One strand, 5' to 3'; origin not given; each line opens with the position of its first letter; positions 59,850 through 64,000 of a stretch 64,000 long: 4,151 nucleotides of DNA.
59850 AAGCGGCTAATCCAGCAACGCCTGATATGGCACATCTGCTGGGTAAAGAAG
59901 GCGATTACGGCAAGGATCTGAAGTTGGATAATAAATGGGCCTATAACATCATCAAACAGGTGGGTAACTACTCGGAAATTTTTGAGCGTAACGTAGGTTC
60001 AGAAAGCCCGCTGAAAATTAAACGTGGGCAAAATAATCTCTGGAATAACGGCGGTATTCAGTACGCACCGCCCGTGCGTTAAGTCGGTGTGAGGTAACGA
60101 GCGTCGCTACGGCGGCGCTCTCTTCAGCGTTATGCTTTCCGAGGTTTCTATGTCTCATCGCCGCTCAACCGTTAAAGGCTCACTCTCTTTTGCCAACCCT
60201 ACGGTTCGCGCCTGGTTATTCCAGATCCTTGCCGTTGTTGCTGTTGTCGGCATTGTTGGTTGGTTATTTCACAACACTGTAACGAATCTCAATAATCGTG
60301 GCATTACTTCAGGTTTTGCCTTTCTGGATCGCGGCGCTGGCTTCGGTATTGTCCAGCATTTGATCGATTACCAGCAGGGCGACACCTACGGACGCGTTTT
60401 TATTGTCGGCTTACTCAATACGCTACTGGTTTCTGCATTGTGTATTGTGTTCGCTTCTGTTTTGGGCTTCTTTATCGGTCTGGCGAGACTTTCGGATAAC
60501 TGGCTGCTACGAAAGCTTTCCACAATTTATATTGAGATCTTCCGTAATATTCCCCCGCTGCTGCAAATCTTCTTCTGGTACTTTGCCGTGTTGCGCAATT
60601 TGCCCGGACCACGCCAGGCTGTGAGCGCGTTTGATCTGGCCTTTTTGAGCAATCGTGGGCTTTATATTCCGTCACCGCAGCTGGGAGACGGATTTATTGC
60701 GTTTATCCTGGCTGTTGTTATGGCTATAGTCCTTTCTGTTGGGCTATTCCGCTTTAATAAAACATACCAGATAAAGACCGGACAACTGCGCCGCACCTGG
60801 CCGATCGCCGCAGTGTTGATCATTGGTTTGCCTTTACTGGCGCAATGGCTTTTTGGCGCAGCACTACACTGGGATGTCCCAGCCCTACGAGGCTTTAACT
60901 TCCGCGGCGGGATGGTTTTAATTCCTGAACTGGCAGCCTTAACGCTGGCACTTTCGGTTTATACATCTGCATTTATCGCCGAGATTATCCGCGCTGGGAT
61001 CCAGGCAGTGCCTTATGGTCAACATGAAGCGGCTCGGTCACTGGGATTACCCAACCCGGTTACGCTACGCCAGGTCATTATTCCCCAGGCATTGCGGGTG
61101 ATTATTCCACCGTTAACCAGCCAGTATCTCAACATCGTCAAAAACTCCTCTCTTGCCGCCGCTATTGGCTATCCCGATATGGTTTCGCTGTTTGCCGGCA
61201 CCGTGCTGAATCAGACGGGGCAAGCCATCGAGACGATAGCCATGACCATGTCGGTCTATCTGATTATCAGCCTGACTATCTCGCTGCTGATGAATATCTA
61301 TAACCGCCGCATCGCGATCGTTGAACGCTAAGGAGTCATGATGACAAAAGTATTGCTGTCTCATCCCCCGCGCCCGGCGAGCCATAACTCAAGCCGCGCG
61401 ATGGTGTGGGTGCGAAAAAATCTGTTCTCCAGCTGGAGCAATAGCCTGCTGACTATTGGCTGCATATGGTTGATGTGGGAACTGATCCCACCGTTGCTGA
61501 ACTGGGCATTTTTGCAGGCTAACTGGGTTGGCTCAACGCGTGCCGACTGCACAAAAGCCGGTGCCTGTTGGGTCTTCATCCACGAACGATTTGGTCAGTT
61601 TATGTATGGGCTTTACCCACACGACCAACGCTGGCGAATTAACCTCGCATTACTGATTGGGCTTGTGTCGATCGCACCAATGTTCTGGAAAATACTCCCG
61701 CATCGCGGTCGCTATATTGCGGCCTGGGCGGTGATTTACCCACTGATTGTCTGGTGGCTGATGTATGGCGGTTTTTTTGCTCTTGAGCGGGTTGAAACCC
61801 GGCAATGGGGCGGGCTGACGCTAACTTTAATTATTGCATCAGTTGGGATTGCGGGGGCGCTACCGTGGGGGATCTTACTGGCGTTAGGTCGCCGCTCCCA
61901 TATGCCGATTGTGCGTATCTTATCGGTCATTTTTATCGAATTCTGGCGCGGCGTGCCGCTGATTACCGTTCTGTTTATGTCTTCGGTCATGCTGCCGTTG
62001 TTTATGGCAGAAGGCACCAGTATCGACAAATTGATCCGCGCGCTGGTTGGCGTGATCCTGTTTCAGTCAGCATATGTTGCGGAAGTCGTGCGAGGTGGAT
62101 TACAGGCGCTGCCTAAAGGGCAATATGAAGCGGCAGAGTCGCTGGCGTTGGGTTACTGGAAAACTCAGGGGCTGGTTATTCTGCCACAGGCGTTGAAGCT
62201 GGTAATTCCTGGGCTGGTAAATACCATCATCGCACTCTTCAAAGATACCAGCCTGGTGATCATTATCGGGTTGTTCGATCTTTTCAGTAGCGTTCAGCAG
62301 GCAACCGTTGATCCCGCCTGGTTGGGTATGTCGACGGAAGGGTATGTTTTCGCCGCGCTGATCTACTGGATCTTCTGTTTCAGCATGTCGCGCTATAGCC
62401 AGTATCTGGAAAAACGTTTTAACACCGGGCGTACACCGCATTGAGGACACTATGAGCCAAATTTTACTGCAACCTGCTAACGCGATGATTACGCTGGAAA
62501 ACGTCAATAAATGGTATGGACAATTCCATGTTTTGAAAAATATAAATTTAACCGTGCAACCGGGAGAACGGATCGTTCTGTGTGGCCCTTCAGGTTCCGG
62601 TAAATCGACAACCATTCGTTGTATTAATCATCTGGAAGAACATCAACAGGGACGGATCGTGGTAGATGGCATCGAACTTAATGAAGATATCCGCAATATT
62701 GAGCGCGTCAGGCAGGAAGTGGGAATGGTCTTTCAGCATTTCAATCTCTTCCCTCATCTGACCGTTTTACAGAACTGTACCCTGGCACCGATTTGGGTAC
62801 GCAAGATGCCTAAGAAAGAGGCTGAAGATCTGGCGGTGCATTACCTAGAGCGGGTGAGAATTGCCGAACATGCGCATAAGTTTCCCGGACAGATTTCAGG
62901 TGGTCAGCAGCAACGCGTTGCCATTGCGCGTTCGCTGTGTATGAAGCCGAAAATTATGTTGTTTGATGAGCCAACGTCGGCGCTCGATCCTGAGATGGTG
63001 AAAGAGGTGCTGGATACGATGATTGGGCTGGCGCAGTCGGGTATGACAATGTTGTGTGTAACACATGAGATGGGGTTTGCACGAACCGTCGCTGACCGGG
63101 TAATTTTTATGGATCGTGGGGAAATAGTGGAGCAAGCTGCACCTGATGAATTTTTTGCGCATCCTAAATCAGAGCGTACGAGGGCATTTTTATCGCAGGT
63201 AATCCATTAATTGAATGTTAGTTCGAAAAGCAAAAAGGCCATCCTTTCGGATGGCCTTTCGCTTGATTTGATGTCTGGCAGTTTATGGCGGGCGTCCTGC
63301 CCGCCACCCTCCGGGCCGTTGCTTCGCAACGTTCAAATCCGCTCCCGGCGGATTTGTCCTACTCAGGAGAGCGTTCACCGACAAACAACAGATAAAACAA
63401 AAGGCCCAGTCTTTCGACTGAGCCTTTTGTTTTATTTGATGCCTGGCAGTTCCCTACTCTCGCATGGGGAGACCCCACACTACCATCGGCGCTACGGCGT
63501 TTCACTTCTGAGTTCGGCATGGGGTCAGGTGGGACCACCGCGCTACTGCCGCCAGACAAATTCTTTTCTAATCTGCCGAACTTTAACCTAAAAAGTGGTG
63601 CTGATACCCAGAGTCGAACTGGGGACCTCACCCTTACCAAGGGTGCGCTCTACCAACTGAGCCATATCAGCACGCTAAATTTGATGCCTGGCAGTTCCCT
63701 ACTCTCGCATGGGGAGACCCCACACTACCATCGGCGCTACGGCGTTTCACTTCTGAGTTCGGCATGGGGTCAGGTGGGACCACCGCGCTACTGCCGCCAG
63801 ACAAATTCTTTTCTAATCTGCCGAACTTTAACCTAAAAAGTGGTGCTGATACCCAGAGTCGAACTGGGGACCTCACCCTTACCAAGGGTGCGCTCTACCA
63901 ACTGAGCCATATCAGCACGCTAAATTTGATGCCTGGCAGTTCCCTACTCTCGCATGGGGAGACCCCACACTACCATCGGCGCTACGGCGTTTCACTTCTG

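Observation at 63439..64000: Exact 245-bp tandem repeat of the 5S rRNA / tRNA-Thr unit at the distal end of the rRNA operon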

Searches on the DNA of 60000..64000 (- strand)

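Call 3: search_rna_families(source=window, start=60000, end=64000, threshold=gathering)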
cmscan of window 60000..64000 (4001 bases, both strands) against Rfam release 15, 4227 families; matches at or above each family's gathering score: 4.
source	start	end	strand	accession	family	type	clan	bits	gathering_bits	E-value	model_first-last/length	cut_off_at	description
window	63441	63556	-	RF00001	5S_rRNA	Gene; rRNA;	CL00113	89.1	38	5.6e-19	1-120/120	no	5S ribosomal RNA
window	63686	63801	-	RF00001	5S_rRNA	Gene; rRNA;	CL00113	89.1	38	5.6e-19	1-120/120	no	5S ribosomal RNA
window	63599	63671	-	RF00005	tRNA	Gene; tRNA;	CL00001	70.7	29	1.3e-14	1-71/71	no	tRNA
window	63844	63916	-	RF00005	tRNA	Gene; tRNA;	CL00001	70.7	29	1.3e-14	1-71/71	no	tRNA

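Call 5: search_dna_similar(query=window:62900-64000:-, collection=ecoli_genomes, mode=near, max_rows=40, rows=spread)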
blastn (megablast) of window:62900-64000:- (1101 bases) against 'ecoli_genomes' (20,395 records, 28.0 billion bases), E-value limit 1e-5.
In 1 record(s) the limit of 40 matching pieces per record was reached: places in those records are undercounted.
Records with a match: 5500; places in all: 52585; records where one place covers at least 80% of the query: 4082.
Genomes with a match: 5426 of 5426; with a place that covers at least 80% of the query: 4082. Places per genome that has any: lowest 6, median 10, highest 16. On chromosomes: 52503 places; on plasmids: 82.
Best place of each record, by identity: >=99% 1276; 95-99% 4189; 90-95% 35.
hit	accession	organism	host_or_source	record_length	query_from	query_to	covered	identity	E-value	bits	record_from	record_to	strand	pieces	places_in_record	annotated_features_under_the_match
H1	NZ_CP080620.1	Escherichia coli strain TOP10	-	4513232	1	1101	100%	99.8%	0e+0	2226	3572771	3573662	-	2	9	yhdZ: amino acid ABC transporter ATP-binding protein | rrf: 5S ribosomal RNA (x2) | tRNA-Thr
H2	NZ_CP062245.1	Escherichia coli strain AML003_ev01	not applicable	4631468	1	1101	100%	99.4%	0e+0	2238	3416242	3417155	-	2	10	yhdZ: amino acid ABC transporter ATP-binding protein | rrf: 5S ribosomal RNA (x2) | tRNA-Thr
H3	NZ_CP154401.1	Escherichia coli strain TBE6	chopping plate before pig entry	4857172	1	1101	100%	99.4%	0e+0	2238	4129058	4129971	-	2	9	yhdZ: amino acid ABC transporter ATP-binding protein | rrf: 5S ribosomal RNA (x2) | tRNA-Thr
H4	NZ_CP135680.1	Escherichia coli strain TUM3755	missing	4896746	1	1101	100%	99.0%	0e+0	2216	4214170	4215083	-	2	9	yhdZ: amino acid ABC transporter ATP-binding protein | rrf: 5S ribosomal RNA (x2) | tRNA-Thr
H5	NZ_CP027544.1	Escherichia coli strain 2013C-3264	Homo sapiens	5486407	1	1101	100%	98.6%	0e+0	2188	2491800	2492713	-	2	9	yhdZ: amino acid ABC transporter ATP-binding protein | rrf: 5S ribosomal RNA (x2) | tRNA-Thr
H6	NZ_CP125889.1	Escherichia coli strain EPSSH018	missing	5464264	1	1101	100%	98.1%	0e+0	2157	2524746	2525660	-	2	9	yhdZ: amino acid ABC transporter ATP-binding protein | rrf: 5S ribosomal RNA (x2) | tRNA-Thr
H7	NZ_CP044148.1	Escherichia coli O157 strain AR-0427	missing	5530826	1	1101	100%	97.8%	0e+0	2132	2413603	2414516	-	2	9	yhdZ: amino acid ABC transporter ATP-binding protein | rrf: 5S ribosomal RNA (x2) | tRNA-Thr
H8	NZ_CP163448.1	Escherichia coli O102:H6 strain M2021_10044824_1_E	pork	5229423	1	1101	100%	97.2%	0e+0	2093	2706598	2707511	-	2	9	yhdZ: amino acid ABC transporter ATP-binding protein | rrf: 5S ribosomal RNA (x2) | tRNA-Thr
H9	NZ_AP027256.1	Escherichia coli strain JNE141411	Homo sapiens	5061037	1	1101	90%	98.0%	0e+0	1964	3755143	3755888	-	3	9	yhdZ: amino acid ABC transporter ATP-binding protein | rrf: 5S ribosomal RNA (x2) | tRNA-Thr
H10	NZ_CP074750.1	Escherichia coli strain N5D43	bovine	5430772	1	1101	90%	97.9%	0e+0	1948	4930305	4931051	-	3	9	yhdZ: amino acid ABC transporter ATP-binding protein | rrf: 5S ribosomal RNA (x2) | tRNA-Thr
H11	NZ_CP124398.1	Escherichia coli strain AVS0967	wastewater efflux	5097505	1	1101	90%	97.9%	0e+0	1946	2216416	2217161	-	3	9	yhdZ: amino acid ABC transporter ATP-binding protein | rrf: 5S ribosomal RNA (x2) | tRNA-Thr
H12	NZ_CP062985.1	Escherichia coli UTI89 strain UTI89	Homo sapiens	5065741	1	1101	90%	97.8%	0e+0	1954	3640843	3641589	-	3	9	yhdZ: amino acid ABC transporter ATP-binding protein | rrf: 5S ribosomal RNA (x2) | tRNA-Thr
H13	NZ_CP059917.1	Escherichia coli strain 64.1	Turkey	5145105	1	1101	90%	97.5%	0e+0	1936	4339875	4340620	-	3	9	yhdZ: amino acid ABC transporter ATP-binding protein | rrf: 5S ribosomal RNA (x2) | tRNA-Thr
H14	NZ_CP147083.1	Escherichia coli strain JSWP006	municipal wastewater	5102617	1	1101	90%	96.6%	0e+0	1880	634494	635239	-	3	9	yhdZ: amino acid ABC transporter ATP-binding protein | rrf: 5S ribosomal RNA (x2) | tRNA-Thr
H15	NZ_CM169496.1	Escherichia coli strain EC06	Homo sapiens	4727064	189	1101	83%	99.3%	0e+0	1653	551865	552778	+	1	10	yhdZ: amino acid ABC transporter ATP-binding protein | rrf: 5S ribosomal RNA (x2) | tRNA-Thr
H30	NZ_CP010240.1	Escherichia coli strain C7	cow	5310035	1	1101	80%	96.9%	0e+0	1477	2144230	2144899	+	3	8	yhdZ: amino acid ABC transporter ATP-binding protein | rrf: 5S ribosomal RNA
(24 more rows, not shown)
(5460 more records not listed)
